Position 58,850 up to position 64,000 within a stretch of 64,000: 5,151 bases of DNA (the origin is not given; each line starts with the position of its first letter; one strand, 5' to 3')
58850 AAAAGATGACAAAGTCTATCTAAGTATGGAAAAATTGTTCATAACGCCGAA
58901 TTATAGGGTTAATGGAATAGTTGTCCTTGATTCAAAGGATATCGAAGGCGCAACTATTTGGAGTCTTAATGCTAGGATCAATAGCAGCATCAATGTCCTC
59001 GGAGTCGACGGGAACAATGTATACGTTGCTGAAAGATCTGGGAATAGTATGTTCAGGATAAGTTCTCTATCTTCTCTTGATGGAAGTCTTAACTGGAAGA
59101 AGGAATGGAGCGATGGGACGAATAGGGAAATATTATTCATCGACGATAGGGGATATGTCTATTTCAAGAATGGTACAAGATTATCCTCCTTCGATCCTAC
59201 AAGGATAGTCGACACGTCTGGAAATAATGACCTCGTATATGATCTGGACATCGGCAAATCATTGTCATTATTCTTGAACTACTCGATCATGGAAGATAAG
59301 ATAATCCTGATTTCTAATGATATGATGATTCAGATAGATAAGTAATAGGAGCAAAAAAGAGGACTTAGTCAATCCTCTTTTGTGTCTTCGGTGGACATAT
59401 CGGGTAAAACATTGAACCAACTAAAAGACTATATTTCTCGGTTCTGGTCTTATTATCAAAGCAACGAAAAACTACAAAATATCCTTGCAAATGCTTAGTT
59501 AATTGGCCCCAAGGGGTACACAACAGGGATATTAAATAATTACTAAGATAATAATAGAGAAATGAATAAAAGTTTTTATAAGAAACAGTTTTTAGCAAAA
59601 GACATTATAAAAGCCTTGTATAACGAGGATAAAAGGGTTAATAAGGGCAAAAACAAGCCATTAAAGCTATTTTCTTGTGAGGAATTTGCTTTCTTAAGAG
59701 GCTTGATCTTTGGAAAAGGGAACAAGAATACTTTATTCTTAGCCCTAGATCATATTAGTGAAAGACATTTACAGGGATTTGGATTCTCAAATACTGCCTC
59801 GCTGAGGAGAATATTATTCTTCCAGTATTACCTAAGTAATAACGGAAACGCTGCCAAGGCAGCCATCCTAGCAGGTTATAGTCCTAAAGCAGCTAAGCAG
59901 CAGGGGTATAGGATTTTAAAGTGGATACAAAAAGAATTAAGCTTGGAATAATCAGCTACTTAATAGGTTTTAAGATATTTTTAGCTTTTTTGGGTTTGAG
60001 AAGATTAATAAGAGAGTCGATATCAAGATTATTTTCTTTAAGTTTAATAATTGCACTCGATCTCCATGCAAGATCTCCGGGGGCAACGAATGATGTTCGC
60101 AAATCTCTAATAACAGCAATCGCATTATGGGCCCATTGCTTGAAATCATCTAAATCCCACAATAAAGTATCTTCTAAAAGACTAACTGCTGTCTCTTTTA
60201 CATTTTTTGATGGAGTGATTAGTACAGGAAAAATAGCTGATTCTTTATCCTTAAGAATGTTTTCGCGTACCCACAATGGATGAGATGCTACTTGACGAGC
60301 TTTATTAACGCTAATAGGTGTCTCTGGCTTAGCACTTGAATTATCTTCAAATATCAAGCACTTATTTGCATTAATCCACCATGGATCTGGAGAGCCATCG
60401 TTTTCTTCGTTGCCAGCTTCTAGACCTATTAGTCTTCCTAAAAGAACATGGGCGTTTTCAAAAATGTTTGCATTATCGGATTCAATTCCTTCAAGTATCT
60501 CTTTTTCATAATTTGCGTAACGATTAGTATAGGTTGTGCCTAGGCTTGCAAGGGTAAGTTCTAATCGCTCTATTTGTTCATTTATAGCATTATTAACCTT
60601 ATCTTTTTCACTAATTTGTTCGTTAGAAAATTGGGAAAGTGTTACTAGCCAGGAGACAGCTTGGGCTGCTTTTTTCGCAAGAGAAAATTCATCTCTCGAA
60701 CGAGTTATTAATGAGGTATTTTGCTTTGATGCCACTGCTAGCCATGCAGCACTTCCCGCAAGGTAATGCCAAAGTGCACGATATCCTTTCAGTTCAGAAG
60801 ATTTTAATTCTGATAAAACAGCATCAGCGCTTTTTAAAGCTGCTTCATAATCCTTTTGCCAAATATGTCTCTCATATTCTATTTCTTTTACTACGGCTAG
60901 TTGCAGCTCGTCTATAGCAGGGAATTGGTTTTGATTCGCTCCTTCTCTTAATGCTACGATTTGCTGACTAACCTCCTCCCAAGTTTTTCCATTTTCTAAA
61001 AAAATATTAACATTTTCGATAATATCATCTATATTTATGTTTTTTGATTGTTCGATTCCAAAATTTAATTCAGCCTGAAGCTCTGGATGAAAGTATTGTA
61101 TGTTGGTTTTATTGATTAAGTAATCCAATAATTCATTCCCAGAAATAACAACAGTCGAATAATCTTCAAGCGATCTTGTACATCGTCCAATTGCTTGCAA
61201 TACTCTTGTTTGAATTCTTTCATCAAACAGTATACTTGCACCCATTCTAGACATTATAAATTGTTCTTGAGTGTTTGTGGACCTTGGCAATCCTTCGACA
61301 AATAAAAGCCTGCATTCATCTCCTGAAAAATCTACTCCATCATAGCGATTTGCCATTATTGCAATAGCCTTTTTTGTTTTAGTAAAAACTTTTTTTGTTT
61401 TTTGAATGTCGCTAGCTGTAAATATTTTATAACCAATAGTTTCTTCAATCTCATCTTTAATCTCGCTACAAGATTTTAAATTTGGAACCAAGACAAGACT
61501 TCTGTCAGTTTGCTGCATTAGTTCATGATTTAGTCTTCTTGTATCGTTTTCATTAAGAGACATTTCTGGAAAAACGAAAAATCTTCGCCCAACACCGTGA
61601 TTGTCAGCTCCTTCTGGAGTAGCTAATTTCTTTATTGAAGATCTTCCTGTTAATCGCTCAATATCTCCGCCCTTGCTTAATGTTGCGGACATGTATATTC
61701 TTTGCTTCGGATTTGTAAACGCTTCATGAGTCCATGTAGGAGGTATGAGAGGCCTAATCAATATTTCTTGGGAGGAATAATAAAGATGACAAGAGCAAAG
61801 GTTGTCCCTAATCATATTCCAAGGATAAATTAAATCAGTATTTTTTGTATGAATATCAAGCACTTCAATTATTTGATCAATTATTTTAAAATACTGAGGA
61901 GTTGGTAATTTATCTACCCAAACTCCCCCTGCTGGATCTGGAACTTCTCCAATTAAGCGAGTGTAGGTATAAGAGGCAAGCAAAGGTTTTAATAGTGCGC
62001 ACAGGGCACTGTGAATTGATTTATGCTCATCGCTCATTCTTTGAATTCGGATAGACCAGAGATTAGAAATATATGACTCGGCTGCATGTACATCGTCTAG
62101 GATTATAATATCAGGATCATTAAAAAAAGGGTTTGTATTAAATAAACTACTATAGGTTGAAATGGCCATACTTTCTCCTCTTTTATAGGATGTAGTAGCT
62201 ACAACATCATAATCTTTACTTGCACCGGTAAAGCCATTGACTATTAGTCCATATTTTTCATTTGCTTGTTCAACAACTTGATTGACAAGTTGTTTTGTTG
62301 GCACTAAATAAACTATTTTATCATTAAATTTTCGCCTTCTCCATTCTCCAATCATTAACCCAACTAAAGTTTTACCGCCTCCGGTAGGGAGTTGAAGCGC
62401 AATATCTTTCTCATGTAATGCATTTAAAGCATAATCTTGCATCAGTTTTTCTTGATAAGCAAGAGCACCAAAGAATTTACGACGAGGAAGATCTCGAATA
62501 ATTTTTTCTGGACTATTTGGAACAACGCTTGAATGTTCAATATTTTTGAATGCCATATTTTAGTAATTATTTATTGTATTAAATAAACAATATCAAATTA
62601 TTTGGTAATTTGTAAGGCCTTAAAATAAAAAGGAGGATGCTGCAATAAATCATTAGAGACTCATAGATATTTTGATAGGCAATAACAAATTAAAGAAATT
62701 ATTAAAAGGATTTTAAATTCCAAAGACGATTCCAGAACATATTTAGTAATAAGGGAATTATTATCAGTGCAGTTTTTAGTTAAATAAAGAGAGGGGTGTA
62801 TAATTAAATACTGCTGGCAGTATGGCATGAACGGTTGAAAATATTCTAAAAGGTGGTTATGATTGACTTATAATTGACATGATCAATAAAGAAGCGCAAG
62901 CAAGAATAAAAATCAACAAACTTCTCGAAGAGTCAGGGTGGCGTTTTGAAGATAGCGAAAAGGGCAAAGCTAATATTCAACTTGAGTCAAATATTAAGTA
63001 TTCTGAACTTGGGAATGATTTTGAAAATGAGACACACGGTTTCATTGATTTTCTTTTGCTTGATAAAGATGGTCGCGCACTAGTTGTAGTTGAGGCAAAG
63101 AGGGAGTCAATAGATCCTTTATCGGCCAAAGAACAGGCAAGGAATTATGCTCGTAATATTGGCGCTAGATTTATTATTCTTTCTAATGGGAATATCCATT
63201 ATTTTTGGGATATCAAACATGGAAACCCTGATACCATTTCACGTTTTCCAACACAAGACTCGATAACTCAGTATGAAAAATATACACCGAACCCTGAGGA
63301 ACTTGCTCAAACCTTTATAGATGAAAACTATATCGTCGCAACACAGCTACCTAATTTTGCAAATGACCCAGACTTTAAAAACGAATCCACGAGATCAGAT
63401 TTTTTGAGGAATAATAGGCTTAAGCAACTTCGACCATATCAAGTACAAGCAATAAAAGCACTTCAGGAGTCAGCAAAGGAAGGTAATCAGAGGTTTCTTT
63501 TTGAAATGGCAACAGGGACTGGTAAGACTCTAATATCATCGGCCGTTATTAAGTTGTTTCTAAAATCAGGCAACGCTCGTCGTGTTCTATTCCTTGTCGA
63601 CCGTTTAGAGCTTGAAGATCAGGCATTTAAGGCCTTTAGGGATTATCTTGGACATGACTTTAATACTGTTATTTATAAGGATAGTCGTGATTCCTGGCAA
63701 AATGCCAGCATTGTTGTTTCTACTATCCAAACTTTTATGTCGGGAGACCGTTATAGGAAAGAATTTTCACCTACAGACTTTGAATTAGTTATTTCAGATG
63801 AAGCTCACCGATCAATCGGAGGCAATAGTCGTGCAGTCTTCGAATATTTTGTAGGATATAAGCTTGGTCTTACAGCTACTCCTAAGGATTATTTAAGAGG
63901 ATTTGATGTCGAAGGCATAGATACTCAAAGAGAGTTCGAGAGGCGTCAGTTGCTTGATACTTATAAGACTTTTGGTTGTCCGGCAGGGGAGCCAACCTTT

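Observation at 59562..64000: Defence/phage-derived islet at the window edge: terminase-small-like HTH protein, DinG/Rad3-like helicase and divergent HsdR-like restriction subunit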

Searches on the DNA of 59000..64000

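Call 110: search_rna_families(source=window, start=59000, end=64000, threshold=evalue, max_evalue=0.1)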
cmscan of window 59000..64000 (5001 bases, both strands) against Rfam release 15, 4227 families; matches with E-value up to 0.1: 1.
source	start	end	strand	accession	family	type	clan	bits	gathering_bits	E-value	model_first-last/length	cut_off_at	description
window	59053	59115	+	RF03036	osmY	Gene; sRNA;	-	22.3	46.9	0.071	1-72/72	no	osmY RNA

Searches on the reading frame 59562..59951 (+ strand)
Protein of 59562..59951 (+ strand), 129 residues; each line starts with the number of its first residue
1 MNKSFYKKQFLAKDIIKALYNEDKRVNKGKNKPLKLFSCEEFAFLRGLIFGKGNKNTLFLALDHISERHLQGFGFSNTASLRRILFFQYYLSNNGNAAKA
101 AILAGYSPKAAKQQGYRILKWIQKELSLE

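Call 10: search_protein_families(library=pfam, proteins=[window:59562-59951:+], max_evalue=0.1)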
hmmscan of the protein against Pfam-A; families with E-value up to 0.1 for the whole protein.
window:59562-59951:+ (129 aa): 1 family
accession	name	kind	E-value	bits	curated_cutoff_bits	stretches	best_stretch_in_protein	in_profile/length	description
PF03592.21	Terminase_2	-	8.9e-08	33.3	26.1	1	85-120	7-41/141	Terminase small subunit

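Call 11: search_protein_families(library=padloc, proteins=[window:59562-59951:+], max_evalue=0.1)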
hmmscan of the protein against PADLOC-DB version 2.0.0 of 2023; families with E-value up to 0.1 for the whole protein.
window:59562-59951:+ (129 aa): 1 family
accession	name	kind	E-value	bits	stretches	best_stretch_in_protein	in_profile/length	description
PDLC01576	Csm2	-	0.0072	14.9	1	16-69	14-65/87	CAS-III-A; effector_SS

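Call 12: search_protein_families(library=ncbifam, proteins=[window:59562-59951:+], max_evalue=0.1)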
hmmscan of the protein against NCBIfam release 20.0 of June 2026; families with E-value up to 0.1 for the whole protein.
window:59562-59951:+ (129 aa): 0 families

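Call 58: search_protein_families(library=phrogs, proteins=[window:59562-59951:+], max_evalue=0.001)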
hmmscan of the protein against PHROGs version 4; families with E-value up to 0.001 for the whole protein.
window:59562-59951:+ (129 aa): 2 families
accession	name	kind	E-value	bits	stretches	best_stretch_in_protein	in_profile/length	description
phrog_51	-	head and packaging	1.2e-08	36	1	85-120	95-130/261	terminase small subunit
phrog_17390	-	unknown function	5.7e-08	33.5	1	85-120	9-43/69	-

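Call 78: find_homologous_proteins(query=window:59562-59951:+, max_evalue=0.001)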
Query window:59562-59951:+ (129 aa): 5 proteins with E <= 0.001 among 11 candidates.
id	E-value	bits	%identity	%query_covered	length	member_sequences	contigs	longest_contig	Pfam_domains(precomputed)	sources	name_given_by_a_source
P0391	4.7e-78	277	100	100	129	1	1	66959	PF03592.22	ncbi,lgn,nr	ncbi:MAG: terminase small subunit [Candidatus Pacebacteria bacterium]|nr:terminase small subunit [Ca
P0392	3.5e-33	132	55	96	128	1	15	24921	PF03592.22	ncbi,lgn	-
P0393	1.3e-23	101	63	59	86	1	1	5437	PF03592.22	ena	-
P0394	2.7e-22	97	70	51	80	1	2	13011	PF03592.22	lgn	-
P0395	1.2e-21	95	64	54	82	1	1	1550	PF03592.22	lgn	-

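Call 79: find_encoding_contigs(protein=P0392, flank=8000, max_places=2)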
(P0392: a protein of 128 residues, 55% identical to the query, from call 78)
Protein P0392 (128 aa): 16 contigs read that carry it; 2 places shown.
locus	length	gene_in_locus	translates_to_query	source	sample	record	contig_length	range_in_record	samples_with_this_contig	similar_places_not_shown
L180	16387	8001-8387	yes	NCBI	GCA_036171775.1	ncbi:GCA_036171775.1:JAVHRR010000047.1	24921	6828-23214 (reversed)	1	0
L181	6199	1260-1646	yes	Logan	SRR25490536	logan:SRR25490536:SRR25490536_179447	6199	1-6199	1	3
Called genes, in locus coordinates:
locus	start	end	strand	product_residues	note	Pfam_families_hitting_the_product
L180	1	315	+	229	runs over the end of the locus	PF05552:MS_channel_1st_1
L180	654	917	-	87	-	PF01541:GIY-YIG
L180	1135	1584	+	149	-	PF09997:DUF2238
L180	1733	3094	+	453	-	PF00753:Lactamase_B, PF23023:Anti-Pycsar_Apyc1, PF12706:Lactamase_B_2 (weak), PF16661:Lactamase_B_6, PF10996:Beta-Casp, PF07521:RMMBL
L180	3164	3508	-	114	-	PF00453:Ribosomal_L20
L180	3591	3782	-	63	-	PF01632:Ribosomal_L35p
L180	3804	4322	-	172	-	PF05198:IF3_N, PF00707:IF3_C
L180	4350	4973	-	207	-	PF01569:PAP2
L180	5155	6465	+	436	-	PF02743:dCache_1, PF00672:HAMP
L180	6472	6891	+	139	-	PF01814:Hemerythrin (weak)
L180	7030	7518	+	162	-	PF00989:PAS, PF13426:PAS_9 (weak), PF08447:PAS_3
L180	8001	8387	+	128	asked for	PF03592:Terminase_2 (weak)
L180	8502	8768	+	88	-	-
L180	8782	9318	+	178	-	-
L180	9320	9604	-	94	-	-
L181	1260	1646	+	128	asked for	PF03592:Terminase_2 (weak)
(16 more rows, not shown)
